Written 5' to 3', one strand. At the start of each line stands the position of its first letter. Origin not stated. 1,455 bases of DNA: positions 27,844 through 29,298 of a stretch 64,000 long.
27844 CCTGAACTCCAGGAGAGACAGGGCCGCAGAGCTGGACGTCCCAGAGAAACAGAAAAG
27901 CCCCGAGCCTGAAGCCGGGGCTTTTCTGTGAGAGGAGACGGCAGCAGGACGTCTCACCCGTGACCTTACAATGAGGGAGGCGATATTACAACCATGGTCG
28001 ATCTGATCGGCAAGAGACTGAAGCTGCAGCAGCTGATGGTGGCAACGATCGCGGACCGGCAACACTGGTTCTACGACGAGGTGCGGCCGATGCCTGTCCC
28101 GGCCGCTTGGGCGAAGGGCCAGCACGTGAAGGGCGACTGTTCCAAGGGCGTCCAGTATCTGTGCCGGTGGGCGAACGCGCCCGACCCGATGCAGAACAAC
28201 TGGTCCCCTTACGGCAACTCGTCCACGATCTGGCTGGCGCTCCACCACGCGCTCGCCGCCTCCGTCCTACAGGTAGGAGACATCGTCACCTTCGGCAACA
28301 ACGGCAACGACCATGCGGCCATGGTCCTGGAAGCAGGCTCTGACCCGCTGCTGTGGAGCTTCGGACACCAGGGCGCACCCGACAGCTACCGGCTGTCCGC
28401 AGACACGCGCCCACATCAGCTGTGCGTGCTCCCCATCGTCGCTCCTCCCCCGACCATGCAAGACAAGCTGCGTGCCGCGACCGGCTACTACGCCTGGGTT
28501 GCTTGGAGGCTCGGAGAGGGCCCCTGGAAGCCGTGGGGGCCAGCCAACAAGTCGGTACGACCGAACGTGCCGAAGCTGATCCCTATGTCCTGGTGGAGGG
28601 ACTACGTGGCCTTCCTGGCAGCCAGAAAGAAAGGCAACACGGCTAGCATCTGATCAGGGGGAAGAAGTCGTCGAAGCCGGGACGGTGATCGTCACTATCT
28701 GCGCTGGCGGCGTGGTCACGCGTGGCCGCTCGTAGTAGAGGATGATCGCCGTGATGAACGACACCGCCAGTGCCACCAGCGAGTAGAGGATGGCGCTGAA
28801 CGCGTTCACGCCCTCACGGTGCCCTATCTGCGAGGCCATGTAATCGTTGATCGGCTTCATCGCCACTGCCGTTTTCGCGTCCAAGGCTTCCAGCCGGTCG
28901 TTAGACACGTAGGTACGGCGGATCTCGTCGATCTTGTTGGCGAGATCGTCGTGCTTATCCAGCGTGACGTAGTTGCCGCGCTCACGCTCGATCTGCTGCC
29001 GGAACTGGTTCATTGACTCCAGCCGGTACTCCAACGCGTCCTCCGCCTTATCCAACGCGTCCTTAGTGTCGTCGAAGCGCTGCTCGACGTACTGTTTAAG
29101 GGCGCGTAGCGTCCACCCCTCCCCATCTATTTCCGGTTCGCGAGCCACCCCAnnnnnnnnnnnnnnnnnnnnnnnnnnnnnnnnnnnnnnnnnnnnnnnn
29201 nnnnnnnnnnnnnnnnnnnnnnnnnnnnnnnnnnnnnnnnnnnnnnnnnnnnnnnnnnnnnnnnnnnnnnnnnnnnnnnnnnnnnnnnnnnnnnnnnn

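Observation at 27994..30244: Lysis region at the strand switch contains a PLD-family HKD protein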

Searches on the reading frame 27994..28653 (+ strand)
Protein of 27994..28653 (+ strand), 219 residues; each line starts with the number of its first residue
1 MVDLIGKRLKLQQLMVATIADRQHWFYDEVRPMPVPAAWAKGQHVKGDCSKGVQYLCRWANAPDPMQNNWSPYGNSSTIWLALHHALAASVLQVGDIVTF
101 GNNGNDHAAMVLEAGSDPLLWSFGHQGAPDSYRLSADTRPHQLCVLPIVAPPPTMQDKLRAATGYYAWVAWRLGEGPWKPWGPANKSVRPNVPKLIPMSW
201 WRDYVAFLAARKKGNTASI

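Call 3: search_protein_families(library=pfam, proteins=[window:27994-28653:+], max_evalue=0.1)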
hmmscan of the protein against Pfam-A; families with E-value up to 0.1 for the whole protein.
window:27994-28653:+ (219 aa): 0 families

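Call 4: search_protein_families(library=phrogs, proteins=[window:27994-28653:+], max_evalue=0.01)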
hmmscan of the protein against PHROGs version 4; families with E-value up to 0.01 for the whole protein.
window:27994-28653:+ (219 aa): 0 families

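Call 10: search_solved_structures(query=window:27994-28653:+, max_evalue=1, show_alignments=2)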
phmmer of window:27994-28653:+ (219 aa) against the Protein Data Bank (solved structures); distinct sequences matched with E-value up to 1: 1.
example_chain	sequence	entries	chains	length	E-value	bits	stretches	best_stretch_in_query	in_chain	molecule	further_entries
5e4w_C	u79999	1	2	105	0.26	14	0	44-81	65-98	Signal recognition particle 43 kDa protein, chloroplastic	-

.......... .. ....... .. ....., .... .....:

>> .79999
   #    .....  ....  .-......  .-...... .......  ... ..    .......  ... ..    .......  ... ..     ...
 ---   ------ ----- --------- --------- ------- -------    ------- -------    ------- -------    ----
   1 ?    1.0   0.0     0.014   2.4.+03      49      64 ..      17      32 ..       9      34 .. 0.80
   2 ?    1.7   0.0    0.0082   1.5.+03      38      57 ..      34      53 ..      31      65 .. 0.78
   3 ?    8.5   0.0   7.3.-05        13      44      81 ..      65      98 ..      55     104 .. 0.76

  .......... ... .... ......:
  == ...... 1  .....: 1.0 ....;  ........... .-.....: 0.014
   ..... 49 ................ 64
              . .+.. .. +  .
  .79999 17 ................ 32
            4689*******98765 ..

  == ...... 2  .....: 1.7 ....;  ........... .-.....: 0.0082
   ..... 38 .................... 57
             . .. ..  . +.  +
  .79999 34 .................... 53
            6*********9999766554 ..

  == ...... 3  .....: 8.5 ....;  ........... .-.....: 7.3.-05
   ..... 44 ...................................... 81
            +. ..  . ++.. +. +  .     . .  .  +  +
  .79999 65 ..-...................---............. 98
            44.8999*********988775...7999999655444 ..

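Call 31: search_protein_families(library=padloc, proteins=[window:27994-28653:+], max_evalue=0.1)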
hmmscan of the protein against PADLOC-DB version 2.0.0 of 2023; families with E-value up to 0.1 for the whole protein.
window:27994-28653:+ (219 aa): 0 families
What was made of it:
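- Closest known: Bacterial membrane-targeting phospholipase effectors: T6SS Tle5/PldA-PldB. Different: No T6SS or CBASS genes were seen here, and PADLOC gave no hit (call 31).
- It has no PADLOC hit (call 31).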

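Call 40: search_protein_families(library=ncbifam, proteins=[window:27994-28653:+], max_evalue=0.1)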
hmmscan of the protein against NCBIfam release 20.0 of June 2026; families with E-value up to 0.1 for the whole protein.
window:27994-28653:+ (219 aa): 0 families
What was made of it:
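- Tried and rejected: PHROGs, NCBIfam and PADLOC scans of the PLD protein gave nothing (calls 4, 31, 40).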

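Call 41: find_homologous_proteins(query=window:27994-28653:+, max_evalue=0.001)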
Query window:27994-28653:+ (219 aa): 253 proteins with E <= 0.001 among 695 candidates; the best 120 are listed.
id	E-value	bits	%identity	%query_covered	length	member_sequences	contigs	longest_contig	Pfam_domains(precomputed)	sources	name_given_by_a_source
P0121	1.2e-150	518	100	100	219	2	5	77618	-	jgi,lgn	jgi:hypothetical protein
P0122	5.6e-100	352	69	98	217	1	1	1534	-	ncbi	-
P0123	1.1e-96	341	68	99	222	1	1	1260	-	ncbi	-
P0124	3.0e-93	330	67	96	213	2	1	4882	-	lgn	-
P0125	9.9e-92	325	67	96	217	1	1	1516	-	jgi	jgi:hypothetical protein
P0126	2.1e-91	324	65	96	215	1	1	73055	-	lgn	-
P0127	5.4e-91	322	65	98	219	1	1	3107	-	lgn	-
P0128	1.1e-90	321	67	95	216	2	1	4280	-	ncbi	-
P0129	1.4e-89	318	63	100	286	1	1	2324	-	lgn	-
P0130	2.2e-88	314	65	95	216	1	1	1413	-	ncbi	-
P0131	4.5e-88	313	63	97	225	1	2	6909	-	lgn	-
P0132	5.0e-88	313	63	95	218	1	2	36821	-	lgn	-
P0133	9.6e-88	312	62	97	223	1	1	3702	-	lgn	-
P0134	1.4e-87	311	64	95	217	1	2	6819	-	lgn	-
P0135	1.5e-87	311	68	96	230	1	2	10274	-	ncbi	-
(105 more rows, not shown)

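Call 50: predict_structure(alignment_id=A4)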
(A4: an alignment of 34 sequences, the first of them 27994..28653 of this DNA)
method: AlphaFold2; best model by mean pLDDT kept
length: 219 residues; sequences in the alignment: 34
mean_pLDDT: 94.0   pTM: 0.78
mean pLDDT of the five models: 94.0, 93.3, 93.2, 93.0, 92.5
residues with pLDDT >= 90: 187; 70-90: 25; 50-70: 7; < 50: 0
segments of 3 or more residues with pLDDT < 50: none
pLDDT, mean of each block of 10 residues (from residue 1): 85 98 96 97 97 98 98 98 97 98 97 98 90 98 94 89 96 92 86 97 95 70
secondary structure, 60 per line:
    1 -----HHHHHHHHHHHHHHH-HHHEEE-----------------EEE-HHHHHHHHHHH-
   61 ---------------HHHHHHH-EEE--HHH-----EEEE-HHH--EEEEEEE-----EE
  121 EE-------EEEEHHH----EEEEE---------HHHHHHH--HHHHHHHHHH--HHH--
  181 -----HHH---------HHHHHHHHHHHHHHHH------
elements in order: H6-20 E25-27 E45-47 H49-59 H76-82 E84-86 E97-100 E107-113 E119-122 E130-133 E141-145 H155-161 H164-173 H198-213
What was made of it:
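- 27994..28653 (+): 219-aa NlpC/P60-fold cysteine peptidase. It is the only recognisable peptidoglycan hydrolase in the window and the candidate endolysin. It is encoded convergently to the rest of the module. AF2 model pLDDT 94 (call 50).
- Checked: The AF2 model has pLDDT 94 (call 50).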

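Call 56: fold_search(model_id=the predicted structure, library=pdb)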
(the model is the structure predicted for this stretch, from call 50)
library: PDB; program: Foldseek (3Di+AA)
matches with E <= 10: 397; with E <= 0.001: 4
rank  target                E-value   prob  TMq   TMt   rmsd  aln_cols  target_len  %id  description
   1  3i86_A                1.2e-04  1.00  0.43  0.65   5.9       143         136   15  Crystal structure of the P60 Domain from M. avium subspecies paratuberculosis antigen MAP1204 (released 2010-07-21)
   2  3i86_B                2.5e-04  1.00  0.42  0.62   5.3       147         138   15  Crystal structure of the P60 Domain from M. avium subspecies paratuberculosis antigen MAP1204 (released 2010-07-21)
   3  3pbi                  2.5e-04  1.00  0.42  0.45   6.3       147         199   14  Structure of the peptidoglycan hydrolase RipB (Rv1478) from Mycobacterium tuberculosis at 1.6 resolution (released 2011-08-31)
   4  6biq_A                8.0e-04  1.00  0.46  0.39   3.8       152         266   12  Structure of NlpC2 from Trichomonas vaginalis (released 2018-11-07)
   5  3gt2                  1.0e-03  1.00  0.40  0.59   5.9       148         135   15  Crystal Structure of the P60 Domain from M. avium paratuberculosis Antigen MAP1272c (released 2010-04-07)
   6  8auc_B                1.2e-03  1.00  0.39  0.19   7.5       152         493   14  Structure of peptidoglycan hydrolase Cg1735 from Corynebacterium glutamicum, trigonal crystal form (released 2023-01-18)
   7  4lj1                  1.5e-03  1.00  0.38  0.58   7.0       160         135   16  RipD (Rv1566c) from Mycobacterium tuberculosis: a non-catalytic NlpC/p60 domain protein with two penta-peptide repeat un (released 2013-11-06)
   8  6biq_D                1.7e-03  1.00  0.46  0.39   3.9       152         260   12  Structure of NlpC2 from Trichomonas vaginalis (released 2018-11-07)
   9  6b8c                  1.7e-03  1.00  0.37  0.64   6.9       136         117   14  Crystal structure of NlpC/p60 domain of peptidoglycan hydrolase SagA (released 2019-01-16)
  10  4jxb_A                2.0e-03  1.00  0.38  0.58   6.8       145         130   18  RipD (Rv1566c) from Mycobacterium tuberculosis: a non-catalytic NlpC/p60 domain protein, adaptation to peptidoglycan-b (released 2013-10-30)
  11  4q4g                  2.5e-03  1.00  0.40  0.42   6.3       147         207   16  Structure of the Resuscitation Promoting Factor Interacting protein RipA mutated at C383 (released 2014-09-10)
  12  4jxb_B                2.6e-03  1.00  0.40  0.64   6.4       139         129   15  RipD (Rv1566c) from Mycobacterium tuberculosis: a non-catalytic NlpC/p60 domain protein, adaptation to peptidoglycan-b (released 2013-10-30)
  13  8auc_A                2.8e-03  1.00  0.40  0.20   8.9       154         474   14  Structure of peptidoglycan hydrolase Cg1735 from Corynebacterium glutamicum, trigonal crystal form (released 2023-01-18)
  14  2xiv                  2.8e-03  1.00  0.40  0.42   6.9       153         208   14  Structure of Rv1477, hypothetical invasion protein of Mycobacterium tuberculosis (released 2010-07-14)
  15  3s0q                  2.8e-03  1.00  0.39  0.41   6.9       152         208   14  Peptidase module of the peptidoglycan hydrolase RipA (Rv1477) from Mycobacterium tuberculosis, catalytic site mutant (Cy (released 2011-08-31)
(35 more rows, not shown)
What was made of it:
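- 27994..28653 (+): Foldseek matches mycobacterial P60, RipA and RipB domains with E from 1e-4 (call 56).
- On NlpC/P60 peptidases (the 219-aa protein): Foldseek matches P60 domains (call 56).
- Checked: The top Foldseek matches are the P60 domains MAP1204, RipB, RipA and NlpC2, with E from 1e-4 and probability 1.0 (call 56).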

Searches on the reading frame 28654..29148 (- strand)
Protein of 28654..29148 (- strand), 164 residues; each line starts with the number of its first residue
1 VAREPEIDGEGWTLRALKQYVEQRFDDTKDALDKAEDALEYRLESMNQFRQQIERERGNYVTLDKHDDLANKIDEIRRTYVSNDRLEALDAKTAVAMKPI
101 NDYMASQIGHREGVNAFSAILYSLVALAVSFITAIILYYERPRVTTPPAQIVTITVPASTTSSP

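Call 3: search_protein_families(library=pfam, proteins=[window:28654-29148:-], max_evalue=0.1)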
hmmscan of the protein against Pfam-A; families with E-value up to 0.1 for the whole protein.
window:28654-29148:- (164 aa): 3 families
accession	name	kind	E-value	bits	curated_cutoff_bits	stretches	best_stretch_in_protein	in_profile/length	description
PF20237.3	DUF6594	-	0.0072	16.7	30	1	16-156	81-206/238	Family of unknown function (DUF6594)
PF25322.2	RBD_SIN1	-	0.013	15.9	27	1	6-54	8-58/75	SIN1 Ras-binding domain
PF13592.12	HTH_33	-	0.091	12.8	25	0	9-26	2-19/60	Winged helix-turn helix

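Call 4: search_protein_families(library=phrogs, proteins=[window:28654-29148:-], max_evalue=0.01)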
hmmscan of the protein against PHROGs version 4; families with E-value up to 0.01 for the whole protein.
window:28654-29148:- (164 aa): 0 families

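Call 31: search_protein_families(library=padloc, proteins=[window:28654-29148:-], max_evalue=0.1)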
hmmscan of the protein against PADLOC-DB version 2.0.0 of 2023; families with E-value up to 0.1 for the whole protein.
window:28654-29148:- (164 aa): 1 family
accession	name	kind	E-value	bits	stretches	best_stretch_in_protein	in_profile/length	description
PDLC01592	Cas8a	-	0.0029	15.2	1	12-82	26-95/307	CAS-I-A; effector_LS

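Call 40: search_protein_families(library=ncbifam, proteins=[window:28654-29148:-], max_evalue=0.1)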
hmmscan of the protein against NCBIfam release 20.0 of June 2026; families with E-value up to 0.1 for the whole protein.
window:28654-29148:- (164 aa): 4 families
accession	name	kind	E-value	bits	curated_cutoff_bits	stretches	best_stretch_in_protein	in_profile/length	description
NF004548.0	PRK05892.1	equivalog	0.022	14.7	126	1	28-96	5-73/158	nucleoside diphosphate kinase regulator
NF003034.1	PRK03918.1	equivalog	0.031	12.3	700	1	21-102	617-698/878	DNA double-strand break repair ATPase Rad50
TIGR02946.1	acyl_WS_DGAT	subfamily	0.068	12.1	309.95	0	85-124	280-314/453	wax ester/triacylglycerol synthase family O-acyltransferase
TIGR02131.1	phaP_Bmeg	equivalog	0.091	12.7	109.3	0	10-77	32-98/165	polyhydroxyalkanoic acid inclusion protein PhaP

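Call 75: find_homologous_proteins(query=window:28654-29148:-, max_evalue=0.001)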
Query window:28654-29148:- (164 aa): 2 proteins with E <= 0.001 among 96 candidates.
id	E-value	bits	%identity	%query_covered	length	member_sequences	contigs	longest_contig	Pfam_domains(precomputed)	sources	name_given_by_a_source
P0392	2.3e-100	351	99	100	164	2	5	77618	-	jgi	jgi:hypothetical protein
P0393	2.6e-27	114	46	82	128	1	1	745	-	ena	-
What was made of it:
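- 28654..29148 (-): 164-aa protein with a helical N-terminal part and a single C-terminal transmembrane segment (residues 119-137). It is the last gene of the late operon and is probably a membrane component of the lysis module. Its role is unknown. It is nearly an orphan, with 2 hits among 5.8 billion proteins (call 75).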
